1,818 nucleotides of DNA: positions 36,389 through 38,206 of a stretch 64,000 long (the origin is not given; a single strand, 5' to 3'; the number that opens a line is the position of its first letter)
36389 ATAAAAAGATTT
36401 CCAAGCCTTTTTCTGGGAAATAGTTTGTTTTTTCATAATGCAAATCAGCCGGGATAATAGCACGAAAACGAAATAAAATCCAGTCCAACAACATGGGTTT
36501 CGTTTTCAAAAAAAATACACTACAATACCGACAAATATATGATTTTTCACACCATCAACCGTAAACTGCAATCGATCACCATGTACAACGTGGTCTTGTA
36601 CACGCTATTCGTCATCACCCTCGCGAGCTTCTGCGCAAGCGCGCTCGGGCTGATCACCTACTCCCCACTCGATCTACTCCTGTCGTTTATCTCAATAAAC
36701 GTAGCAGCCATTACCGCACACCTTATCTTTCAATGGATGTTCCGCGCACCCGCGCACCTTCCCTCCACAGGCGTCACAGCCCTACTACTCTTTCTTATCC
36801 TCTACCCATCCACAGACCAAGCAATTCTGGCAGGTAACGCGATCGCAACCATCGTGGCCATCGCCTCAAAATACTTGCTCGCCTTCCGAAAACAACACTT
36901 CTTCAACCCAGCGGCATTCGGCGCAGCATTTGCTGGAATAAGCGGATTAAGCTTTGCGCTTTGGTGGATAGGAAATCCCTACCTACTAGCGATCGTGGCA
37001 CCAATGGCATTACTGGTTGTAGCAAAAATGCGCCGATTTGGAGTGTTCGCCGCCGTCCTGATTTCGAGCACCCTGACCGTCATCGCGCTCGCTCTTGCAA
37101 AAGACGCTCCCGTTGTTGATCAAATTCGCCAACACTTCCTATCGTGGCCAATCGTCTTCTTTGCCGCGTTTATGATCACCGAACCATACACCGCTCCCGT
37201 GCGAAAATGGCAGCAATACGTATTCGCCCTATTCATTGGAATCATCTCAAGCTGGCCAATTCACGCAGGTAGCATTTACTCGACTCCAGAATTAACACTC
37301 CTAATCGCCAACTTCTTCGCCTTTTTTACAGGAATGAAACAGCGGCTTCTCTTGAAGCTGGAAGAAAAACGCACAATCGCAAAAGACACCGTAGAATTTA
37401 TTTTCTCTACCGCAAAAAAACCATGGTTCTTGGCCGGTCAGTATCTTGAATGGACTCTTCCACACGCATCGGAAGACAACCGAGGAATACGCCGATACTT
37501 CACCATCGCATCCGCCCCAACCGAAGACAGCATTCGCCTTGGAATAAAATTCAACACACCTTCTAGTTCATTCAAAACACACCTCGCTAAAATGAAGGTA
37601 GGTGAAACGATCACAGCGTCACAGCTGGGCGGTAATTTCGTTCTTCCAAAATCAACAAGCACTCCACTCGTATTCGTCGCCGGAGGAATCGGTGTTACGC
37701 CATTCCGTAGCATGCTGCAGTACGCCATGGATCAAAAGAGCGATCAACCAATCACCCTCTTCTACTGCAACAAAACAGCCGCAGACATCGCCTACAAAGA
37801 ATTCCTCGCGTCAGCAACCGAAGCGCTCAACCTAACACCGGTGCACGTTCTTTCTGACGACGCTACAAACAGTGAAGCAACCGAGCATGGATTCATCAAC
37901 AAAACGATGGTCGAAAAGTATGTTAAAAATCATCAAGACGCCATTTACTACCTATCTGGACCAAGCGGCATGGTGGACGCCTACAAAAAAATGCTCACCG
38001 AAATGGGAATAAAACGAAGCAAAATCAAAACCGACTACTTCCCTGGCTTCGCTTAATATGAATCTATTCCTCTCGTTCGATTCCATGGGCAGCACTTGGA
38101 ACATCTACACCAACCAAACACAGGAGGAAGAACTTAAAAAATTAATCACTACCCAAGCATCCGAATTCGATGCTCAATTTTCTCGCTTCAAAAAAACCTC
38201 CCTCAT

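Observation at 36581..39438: Flavin-transfer module: RnfD/NqrB-like membrane domain fused to an FNR-like FAD/NAD(P) reductase, adjacent ApbE flavin transferase, and convergent membrane-anchored FMN-binding protein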

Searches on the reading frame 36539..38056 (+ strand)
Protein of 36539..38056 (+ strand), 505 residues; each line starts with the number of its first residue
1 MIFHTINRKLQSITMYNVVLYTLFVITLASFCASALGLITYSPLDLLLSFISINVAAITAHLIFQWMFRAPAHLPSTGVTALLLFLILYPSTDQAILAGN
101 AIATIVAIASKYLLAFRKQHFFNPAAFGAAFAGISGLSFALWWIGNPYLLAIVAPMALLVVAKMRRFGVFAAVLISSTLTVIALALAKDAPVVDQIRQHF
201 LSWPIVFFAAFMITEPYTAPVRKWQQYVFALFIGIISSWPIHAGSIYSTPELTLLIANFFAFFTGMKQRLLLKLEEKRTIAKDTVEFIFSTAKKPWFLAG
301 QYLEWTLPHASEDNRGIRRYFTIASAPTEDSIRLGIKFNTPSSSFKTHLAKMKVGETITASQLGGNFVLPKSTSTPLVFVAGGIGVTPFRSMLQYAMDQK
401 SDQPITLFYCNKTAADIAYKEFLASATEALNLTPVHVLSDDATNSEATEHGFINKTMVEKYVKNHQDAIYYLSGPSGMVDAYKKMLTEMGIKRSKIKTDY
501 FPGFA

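Call 3: search_protein_families(library=pfam, proteins=[window:36539-38056:+], max_evalue=0.1)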
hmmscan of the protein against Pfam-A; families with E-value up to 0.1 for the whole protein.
window:36539-38056:+ (505 aa): 5 families
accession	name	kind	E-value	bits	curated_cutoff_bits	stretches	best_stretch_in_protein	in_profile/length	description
PF00175.26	NAD_binding_1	-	1.5e-19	71.1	22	1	379-483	1-108/109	Oxidoreductase NAD-binding domain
PF03116.20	NQR2_RnfD_RnfE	-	1.3e-09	38.3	27.7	1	144-261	170-283/296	NQR2, RnfD, RnfE family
PF00970.30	FAD_binding_6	-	0.00016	22.4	21.1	1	272-360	2-90/99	Oxidoreductase FAD-binding domain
PF22290.1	DmmA-like_N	-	0.0071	17.2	33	1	372-495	16-123/124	Dimethylamine monooxygenase subunit DmmA-like, N-terminal domain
PF08030.17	NAD_binding_6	-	0.0083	16.6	22.2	1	377-415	4-47/156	Ferric reductase NAD binding domain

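Call 4: search_protein_families(library=ncbifam, proteins=[window:36539-38056:+], max_evalue=0.1)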
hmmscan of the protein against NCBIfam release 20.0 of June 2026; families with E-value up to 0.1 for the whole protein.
window:36539-38056:+ (505 aa): 29 families (the best 25 are shown)
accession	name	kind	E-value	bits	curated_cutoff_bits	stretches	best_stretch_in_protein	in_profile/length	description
NF009805.0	PRK13289.1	equivalog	1.1e-29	103.6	432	1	296-501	184-392/399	NO-inducible flavohemoprotein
NF040810.1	BenC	equivalog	6.6e-27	94.5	430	1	274-499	109-328/333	benzoate 1,2-dioxygenase electron transfer component BenC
NF005963.0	PRK08051.1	equivalog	1.1e-19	70.6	230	1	274-501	8-230/233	NAD(P)H-flavin reductase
NF008822.0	PRK11872.1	equivalog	2.6e-19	69.4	402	1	292-501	132-335/341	anthranilate 1,2-dioxygenase electron transfer component AntC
NF045803.1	MethMoxFADbindMmoC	equivalog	3.6e-19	68.7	500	1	294-499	137-338/343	aromatic/alkene monooxygenase hydroxylase FAD-binding subunit MmoC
TIGR02160.1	PA_CoA_Oxy5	hypoth_equivalog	8.2e-19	67.6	420.8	1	294-501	30-241/352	1,2-phenylacetyl-CoA epoxidase subunit PaaE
TIGR01941.1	nqrF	equivalog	1e-18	67.5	295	1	319-501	207-403/405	NADH:ubiquinone reductase (Na(+)-transporting) subunit F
NF058606.1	GlBtMonoRdsGbcB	equivalog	1.3e-15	57.2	500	1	282-498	26-244/362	glycine betaine monooxygenase reductase subunit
NF052252.1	flav_redu_LuxG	exception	1.4e-14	53.9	340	1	291-499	22-227/232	flavin mononucleotide reductase LuxG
NF007964.0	PRK10684.1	equivalog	1.1e-12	47.5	383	1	298-501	38-237/333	NADH oxidoreductase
TIGR02911.1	sulfite_red_B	equivalog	1.7e-12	47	288.6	1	281-500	15-223/261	anaerobic sulfite reductase subunit AsrB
NF006220.0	PRK08345.1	subfamily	1.7e-11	43.9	395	1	345-495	83-245/294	cytochrome-c3 hydrogenase subunit gamma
NF040830.1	sulfhyd_ShyC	equivalog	2e-11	43.6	600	1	321-423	57-160/288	NAD(P)-dependent hydrogenase/sulfhydrogenase 2 subunit gamma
NF008178.0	PRK10926.1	equivalog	1.8e-07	30.7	390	1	296-425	30-157/248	ferredoxin--NADP(+) reductase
NF000796.0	PRK00054.1-1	equivalog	2.9e-07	30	224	1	344-490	62-193/254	dihydroorotate dehydrogenase electron transfer subunit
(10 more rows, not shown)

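Call 11: find_homologous_proteins(query=window:36539-38056:+, max_evalue=0.00001)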
Query window:36539-38056:+ (505 aa): 4067 proteins with E <= 0.00001 among 8000 candidates; the best 120 are listed.
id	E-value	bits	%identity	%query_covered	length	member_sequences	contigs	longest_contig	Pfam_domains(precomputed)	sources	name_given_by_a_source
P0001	0.0e+0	1116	100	100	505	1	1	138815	PF00175.27,PF03116.21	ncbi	-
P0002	1.1e-157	544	52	97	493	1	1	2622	PF00175.27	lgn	-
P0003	3.7e-150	519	48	99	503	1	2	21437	PF00175.27,PF03116.21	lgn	-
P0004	9.0e-149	515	50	99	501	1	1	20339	PF00175.27,PF03116.21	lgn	-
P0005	2.2e-148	513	48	99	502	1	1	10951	PF00175.27,PF03116.21,PF08030.18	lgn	-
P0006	5.8e-142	492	46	100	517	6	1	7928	PF00175.27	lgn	-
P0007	2.8e-141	490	45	99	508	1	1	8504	PF00175.27,PF03116.21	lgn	-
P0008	5.6e-141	489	46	99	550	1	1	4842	PF00175.27,PF03116.21,PF08030.18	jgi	-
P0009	7.3e-141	489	46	99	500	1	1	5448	PF00175.27,PF03116.21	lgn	-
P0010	7.4e-141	489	46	100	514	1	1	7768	PF00175.27,PF03116.21,PF08030.18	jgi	jgi:glycine betaine catabolism B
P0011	2.9e-140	487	45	99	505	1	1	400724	PF00175.27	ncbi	-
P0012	3.0e-140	487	45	99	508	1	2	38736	PF00175.27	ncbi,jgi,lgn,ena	-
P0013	7.5e-140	485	45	100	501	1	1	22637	PF00175.27,PF03116.21,PF08030.18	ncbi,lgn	-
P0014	1.5e-139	484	47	99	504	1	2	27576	PF00175.27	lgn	-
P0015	2.1e-139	484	46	99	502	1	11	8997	PF00175.27,PF03116.21,PF00970.31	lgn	-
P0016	2.2e-138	480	46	99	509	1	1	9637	PF00175.27,PF03116.21,PF00970.31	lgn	-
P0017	2.5e-138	480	45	100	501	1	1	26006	PF00175.27,PF03116.21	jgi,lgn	jgi:ferredoxin-NADP reductase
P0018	1.3e-137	478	46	99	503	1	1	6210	PF00175.27,PF03116.21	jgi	-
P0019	5.3e-137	476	45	100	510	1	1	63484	PF00175.27,PF03116.21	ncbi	-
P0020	1.2e-136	475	44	98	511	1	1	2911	PF00175.27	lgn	-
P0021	1.7e-136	474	45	99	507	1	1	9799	PF00175.27,PF03116.21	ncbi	-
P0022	1.8e-136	474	47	99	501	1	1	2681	PF00175.27,PF03116.21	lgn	-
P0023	3.7e-136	473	45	99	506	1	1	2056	PF00175.27,PF03116.21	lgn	-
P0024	3.9e-135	470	45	100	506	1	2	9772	PF00175.27,PF03116.21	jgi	jgi:ferredoxin-NADP reductase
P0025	3.1e-134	467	45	100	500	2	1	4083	PF00175.27,PF03116.21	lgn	-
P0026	4.6e-134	466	46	99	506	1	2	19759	PF00175.27,PF03116.21,PF08030.18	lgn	-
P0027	7.8e-134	465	46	99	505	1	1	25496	PF00175.27,PF03116.21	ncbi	-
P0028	9.4e-134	465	45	100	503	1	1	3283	PF00175.27,PF00970.31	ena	-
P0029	2.4e-133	464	46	96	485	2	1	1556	PF00175.27,PF03116.21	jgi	jgi:glycine betaine catabolism B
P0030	3.7e-133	463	44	99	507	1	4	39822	PF00175.27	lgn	-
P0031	1.5e-132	461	45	100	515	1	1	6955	PF00175.27,PF03116.21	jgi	jgi:glycine betaine catabolism B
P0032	3.1e-132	460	44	99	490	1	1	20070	PF00175.27,PF22290.2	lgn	-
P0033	3.7e-132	460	44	99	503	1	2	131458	PF00175.27,PF03116.21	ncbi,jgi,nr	ncbi:oxidoreductase [Candidatus Parcubacteria bacterium]|nr:MAG: oxidoreductase [Candidatus Parcubac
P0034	6.9e-132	459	46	99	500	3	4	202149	PF00175.27,PF03116.21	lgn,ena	-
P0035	2.5e-131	457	44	99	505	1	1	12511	PF00175.27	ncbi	-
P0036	3.2e-131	457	44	100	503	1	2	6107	PF00175.27,PF03116.21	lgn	-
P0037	1.2e-130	455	44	99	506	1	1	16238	PF00175.27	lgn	-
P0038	4.3e-130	453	43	100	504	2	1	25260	PF00175.27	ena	-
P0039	7.4e-130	452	44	100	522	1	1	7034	PF00175.27,PF03116.21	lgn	-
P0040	7.8e-130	452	44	98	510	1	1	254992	PF00175.27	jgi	jgi:glycine betaine catabolism B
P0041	2.0e-129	451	43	99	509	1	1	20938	PF00175.27,PF03116.21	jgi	jgi:glycine betaine catabolism B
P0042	2.5e-129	450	45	99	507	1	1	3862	PF00175.27,PF08030.18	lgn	-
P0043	4.5e-129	450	44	99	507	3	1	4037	PF00175.27,PF03116.21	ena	-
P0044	6.8e-129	449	45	97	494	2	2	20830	PF00175.27,PF03116.21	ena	-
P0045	7.3e-129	449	45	93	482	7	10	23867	PF00175.27,PF03116.21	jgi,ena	-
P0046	7.5e-129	449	44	99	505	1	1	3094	PF00175.27,PF03116.21,PF08030.18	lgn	-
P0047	1.6e-128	448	44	100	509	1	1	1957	PF00175.27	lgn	-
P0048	2.1e-128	447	42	99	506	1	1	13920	PF00175.27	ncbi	-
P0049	1.0e-127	445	43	99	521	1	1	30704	PF00175.27,PF03116.21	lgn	-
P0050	1.2e-127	445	43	99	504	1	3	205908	PF00175.27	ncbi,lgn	-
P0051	2.1e-127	444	45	97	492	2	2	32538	PF00175.27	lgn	-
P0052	2.8e-127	444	45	99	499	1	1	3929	PF00175.27,PF03116.21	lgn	-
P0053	2.8e-127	444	42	99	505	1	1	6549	PF00175.27,PF03116.21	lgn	-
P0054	3.9e-127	443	43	100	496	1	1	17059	PF00175.27,PF03116.21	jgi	-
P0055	4.9e-127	443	44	100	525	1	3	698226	PF00175.27,PF03116.21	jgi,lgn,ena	-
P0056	5.4e-127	443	43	99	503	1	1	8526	PF00175.27,PF03116.21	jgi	jgi:glycine betaine catabolism B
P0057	2.1e-126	441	43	100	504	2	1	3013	PF00175.27,PF03116.21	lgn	-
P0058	2.2e-126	441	45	99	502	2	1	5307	PF00175.27,PF03116.21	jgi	jgi:ferredoxin-NADP reductase/Na+-translocating ferredoxin:NAD+ oxidoreductase RnfD subunit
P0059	3.0e-126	440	44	99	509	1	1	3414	PF00175.27,PF03116.21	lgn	-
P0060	3.5e-126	440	44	98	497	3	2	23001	PF00175.27,PF08030.18,PF00970.31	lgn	-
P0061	4.1e-126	440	41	99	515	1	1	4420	PF00175.27,PF03116.21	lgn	-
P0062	5.3e-126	440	42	99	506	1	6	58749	PF00175.27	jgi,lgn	jgi:ferredoxin-NADP reductase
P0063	6.6e-126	439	43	99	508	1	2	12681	PF00175.27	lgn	-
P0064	8.6e-126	439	43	99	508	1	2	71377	PF00175.27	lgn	-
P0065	8.8e-126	439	42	100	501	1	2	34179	PF00175.27,PF03116.21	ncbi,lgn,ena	ncbi:MAG: oxidoreductase [Patescibacteria group bacterium]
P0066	1.4e-125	438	44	100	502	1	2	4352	PF00175.27,PF03116.21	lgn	-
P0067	1.8e-125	438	42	100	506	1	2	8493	PF00175.27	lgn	-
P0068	3.6e-125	437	43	99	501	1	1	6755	PF00175.27,PF03116.21,PF00970.31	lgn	-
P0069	4.3e-125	437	43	100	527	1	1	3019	PF00175.27,PF03116.21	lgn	-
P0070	4.8e-125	436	44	100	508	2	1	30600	PF00175.27,PF03116.21,PF00970.31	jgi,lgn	jgi:ferredoxin-NADP reductase/Na+-translocating ferredoxin:NAD+ oxidoreductase RnfD subunit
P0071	5.5e-125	436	42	100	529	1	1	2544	PF00175.27,PF03116.21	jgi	jgi:ferredoxin-NADP reductase/Na+-transporting NADH:ubiquinone oxidoreductase subunit NqrB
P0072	7.4e-125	436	42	99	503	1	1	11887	PF00175.27,PF00970.31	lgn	-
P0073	7.5e-125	436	41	99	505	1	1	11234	PF00175.27,PF03116.21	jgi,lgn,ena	-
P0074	8.2e-125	436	42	100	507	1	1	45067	PF00175.27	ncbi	-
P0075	8.3e-125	436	41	100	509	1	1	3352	PF00175.27,PF03116.21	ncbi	-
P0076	1.1e-124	435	42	100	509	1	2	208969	PF00175.27,PF03116.21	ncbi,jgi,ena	-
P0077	1.3e-124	435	44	99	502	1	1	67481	PF00175.27,PF03116.21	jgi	jgi:ferredoxin-NADP reductase/Na+-translocating ferredoxin:NAD+ oxidoreductase RnfD subunit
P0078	1.6e-124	435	41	99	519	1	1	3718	PF00175.27,PF03116.21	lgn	-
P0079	1.7e-124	435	42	100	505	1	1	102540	PF00175.27,PF08030.18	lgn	-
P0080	2.2e-124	434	44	97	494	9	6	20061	PF00175.27,PF03116.21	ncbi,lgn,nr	ncbi:MAG: Oxidoreductase [Patescibacteria group bacterium]|nr:Oxidoreductase [Patescibacteria group 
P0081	2.3e-124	434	43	99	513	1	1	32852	PF00175.27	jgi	-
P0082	2.6e-124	434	41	100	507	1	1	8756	PF00175.27,PF03116.21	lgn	-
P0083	2.7e-124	434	43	99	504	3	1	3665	PF00175.27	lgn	-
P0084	2.8e-124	434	43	99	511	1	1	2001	PF00175.27,PF08030.18,PF00970.31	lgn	-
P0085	3.2e-124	434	41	99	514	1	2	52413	PF00175.27,PF03116.21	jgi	jgi:glycine betaine catabolism B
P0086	5.9e-124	433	44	99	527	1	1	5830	PF00175.27,PF03116.21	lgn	-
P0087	7.8e-124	432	42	100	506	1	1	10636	PF00175.27,PF03116.21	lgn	-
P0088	1.0e-123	432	42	99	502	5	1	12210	PF00175.27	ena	-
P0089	1.2e-123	432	42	99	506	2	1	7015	PF00175.27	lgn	-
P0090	1.2e-123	432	41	99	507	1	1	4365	PF00175.27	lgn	-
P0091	1.3e-123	432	40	99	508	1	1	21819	PF00175.27,PF03116.21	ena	-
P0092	1.7e-123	431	42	100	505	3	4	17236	PF00175.27,PF03116.21,PF08030.18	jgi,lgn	jgi:ferredoxin-NADP reductase/Na+-transporting NADH:ubiquinone oxidoreductase subunit NqrB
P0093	1.8e-123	431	41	98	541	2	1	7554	PF00175.27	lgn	-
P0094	2.0e-123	431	43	100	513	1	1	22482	PF00175.27,PF03116.21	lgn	-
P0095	2.5e-123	431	43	98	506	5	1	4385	PF00175.27,PF03116.21,PF08030.18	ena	-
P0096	2.6e-123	431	42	100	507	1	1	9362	PF00175.27,PF03116.21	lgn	-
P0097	2.6e-123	431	43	97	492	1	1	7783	PF00175.27,PF03116.21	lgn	-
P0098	2.9e-123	430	42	99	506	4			PF00175.27,PF03116.21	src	-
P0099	3.6e-123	430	43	100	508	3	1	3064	PF00175.27,PF03116.21,PF00970.31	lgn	-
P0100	5.1e-123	430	42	99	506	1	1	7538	PF00175.27,PF03116.21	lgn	-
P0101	5.4e-123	430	41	100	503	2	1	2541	PF00175.27,PF03116.21,PF00970.31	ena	-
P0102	5.8e-123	429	43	100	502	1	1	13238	PF00175.27,PF03116.21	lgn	-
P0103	6.2e-123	429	41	100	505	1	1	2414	PF00175.27,PF03116.21,PF08030.18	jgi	jgi:ferredoxin-NADP reductase/Na+-transporting NADH:ubiquinone oxidoreductase subunit NqrB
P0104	6.9e-123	429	41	100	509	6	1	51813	PF00175.27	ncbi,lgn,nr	ncbi:oxidoreductase [Candidatus Wolfebacteria bacterium]|nr:oxidoreductase [Candidatus Wolfebacteria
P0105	1.1e-122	429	41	100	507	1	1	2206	PF00175.27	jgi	-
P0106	1.1e-122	429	43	99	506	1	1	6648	PF00175.27,PF03116.21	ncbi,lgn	-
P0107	1.2e-122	428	41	99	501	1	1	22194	PF00175.27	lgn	-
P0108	1.5e-122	428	43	97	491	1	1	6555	PF00175.27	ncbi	-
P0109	1.5e-122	428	42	100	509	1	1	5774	PF00175.27,PF03116.21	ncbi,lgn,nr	ncbi:MAG: RnfABCDGE type electron transport complex subunit D [Candidatus Lloydbacteria bacterium]|n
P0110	1.5e-122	428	41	99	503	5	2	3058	PF00175.27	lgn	-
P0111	2.5e-122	427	42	99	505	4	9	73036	PF00175.27,PF03116.21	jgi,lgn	jgi:ferredoxin-NADP reductase/Na+-translocating ferredoxin:NAD+ oxidoreductase RnfD subunit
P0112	2.6e-122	427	42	99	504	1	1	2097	PF00175.27,PF03116.21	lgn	-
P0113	2.9e-122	427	42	100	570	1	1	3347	PF00175.27,PF03116.21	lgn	-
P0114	3.0e-122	427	43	99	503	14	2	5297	PF00175.27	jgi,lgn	jgi:ferredoxin-NADP reductase/Na+-translocating ferredoxin:NAD+ oxidoreductase RnfD subunit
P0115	4.9e-122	426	43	99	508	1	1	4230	PF00175.27,PF03116.21,PF00970.31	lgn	-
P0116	5.4e-122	426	42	100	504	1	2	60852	PF00175.27,PF03116.21,PF00970.31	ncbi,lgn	-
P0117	5.7e-122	426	43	98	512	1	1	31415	PF00175.27,PF03116.21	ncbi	-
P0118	5.8e-122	426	43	99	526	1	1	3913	PF00175.27,PF03116.21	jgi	jgi:ferredoxin-NADP reductase/Na+-transporting NADH:ubiquinone oxidoreductase subunit NqrB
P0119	5.9e-122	426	41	100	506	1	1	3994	PF00175.27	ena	-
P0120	6.1e-122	426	42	97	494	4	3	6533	PF00175.27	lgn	-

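Call 15: find_encoding_contigs(protein=P0001, flank=10000, max_places=3)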
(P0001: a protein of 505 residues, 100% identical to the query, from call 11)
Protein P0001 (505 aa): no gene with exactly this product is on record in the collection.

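Call 18: find_encoding_contigs(protein=P0033, flank=6000, max_places=2)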
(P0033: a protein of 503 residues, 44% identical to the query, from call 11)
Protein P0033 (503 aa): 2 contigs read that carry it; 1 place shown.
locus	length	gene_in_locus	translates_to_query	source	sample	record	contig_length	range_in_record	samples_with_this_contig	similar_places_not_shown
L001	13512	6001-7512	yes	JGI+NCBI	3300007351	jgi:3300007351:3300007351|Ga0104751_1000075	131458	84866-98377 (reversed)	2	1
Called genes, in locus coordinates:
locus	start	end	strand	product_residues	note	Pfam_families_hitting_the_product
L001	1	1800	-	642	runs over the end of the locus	PF05226:CHASE2, PF00211:Guanylate_cyc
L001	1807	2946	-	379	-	PF04773:FecR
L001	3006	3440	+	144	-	-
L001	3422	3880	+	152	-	-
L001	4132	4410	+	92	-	-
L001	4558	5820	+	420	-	PF00158:Sigma54_activat, PF14532:Sigma54_activ_2, PF25601:AAA_lid_14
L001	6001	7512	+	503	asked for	PF03116:NQR2_RnfD_RnfE (faint), PF00175:NAD_binding_1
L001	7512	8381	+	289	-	PF02424:ApbE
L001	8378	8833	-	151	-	-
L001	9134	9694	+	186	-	PF04542:Sigma70_r2, PF08281:Sigma70_r4_2, PF04545:Sigma70_r4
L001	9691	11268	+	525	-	-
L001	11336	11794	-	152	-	PF01814:Hemerythrin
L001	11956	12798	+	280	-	-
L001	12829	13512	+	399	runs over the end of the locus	PF13439:Glyco_transf_4, PF13579:Glyco_trans_4_4 (weak), PF00534:Glycos_transf_1, PF13692:Glyco_trans_1_4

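Call 19: find_encoding_contigs(protein=P0055, flank=6000, max_places=2)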
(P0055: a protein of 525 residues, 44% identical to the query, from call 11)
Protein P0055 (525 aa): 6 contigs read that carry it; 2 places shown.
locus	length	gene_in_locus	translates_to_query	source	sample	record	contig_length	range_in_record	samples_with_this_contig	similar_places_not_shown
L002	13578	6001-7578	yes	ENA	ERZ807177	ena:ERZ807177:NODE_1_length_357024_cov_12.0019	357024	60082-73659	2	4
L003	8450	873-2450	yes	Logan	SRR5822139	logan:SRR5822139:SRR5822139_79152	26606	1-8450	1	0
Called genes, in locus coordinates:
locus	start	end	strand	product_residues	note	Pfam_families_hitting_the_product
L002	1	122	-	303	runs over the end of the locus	PF18075:FtsX_ECD, PF02687:FtsX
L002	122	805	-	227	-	PF00005:ABC_tran, PF13304:AAA_21 (faint)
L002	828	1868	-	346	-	PF03462:PCRF, PF00472:RF-1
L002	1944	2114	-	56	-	-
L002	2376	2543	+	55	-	-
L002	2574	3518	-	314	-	PF18920:DUF5671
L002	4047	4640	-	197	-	PF00990:GGDEF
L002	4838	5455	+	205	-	PF02469:Fasciclin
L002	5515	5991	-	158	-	PF13463:HTH_27 (weak), PF01047:MarR (weak)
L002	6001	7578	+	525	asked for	PF03116:NQR2_RnfD_RnfE (faint), PF00175:NAD_binding_1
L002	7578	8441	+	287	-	PF02424:ApbE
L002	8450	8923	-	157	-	-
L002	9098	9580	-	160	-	-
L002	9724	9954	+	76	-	-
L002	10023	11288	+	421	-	PF00464:SHMT, PF01212:Beta_elim_lyase (weak)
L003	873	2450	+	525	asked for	PF03116:NQR2_RnfD_RnfE (faint), PF00175:NAD_binding_1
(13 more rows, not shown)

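Call 20: find_encoding_contigs(protein=P0011, flank=6000, max_places=2)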
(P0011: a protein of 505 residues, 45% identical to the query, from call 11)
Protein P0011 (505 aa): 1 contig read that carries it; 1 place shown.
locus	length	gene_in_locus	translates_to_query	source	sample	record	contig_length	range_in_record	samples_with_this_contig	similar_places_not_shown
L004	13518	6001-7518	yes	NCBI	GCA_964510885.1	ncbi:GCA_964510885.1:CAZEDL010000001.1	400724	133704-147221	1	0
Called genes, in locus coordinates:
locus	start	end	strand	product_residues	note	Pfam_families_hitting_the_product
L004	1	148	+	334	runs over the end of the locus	PF13623:SurA_N_2 (weak), PF13624:SurA_N_3 (weak), PF13616:Rotamase_3, PF00639:Rotamase, PF13145:Rotamase_2 (weak)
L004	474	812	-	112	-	-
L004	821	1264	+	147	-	-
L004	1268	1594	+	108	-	-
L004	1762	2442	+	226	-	PF00005:ABC_tran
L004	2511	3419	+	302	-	PF18075:FtsX_ECD, PF02687:FtsX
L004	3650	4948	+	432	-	PF09903:DUF2130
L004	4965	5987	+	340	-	PF00188:CAP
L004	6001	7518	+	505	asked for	PF00175:NAD_binding_1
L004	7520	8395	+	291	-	PF02424:ApbE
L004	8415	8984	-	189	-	-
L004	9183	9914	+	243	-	PF05050:Methyltransf_21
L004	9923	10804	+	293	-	PF22053:DUF6938 (weak)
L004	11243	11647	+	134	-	-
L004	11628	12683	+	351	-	PF00022:Actin (faint), PF06723:MreB_Mbl, PF25216:Volactin (faint), PF00012:HSP70 (weak), PF14450:FtsA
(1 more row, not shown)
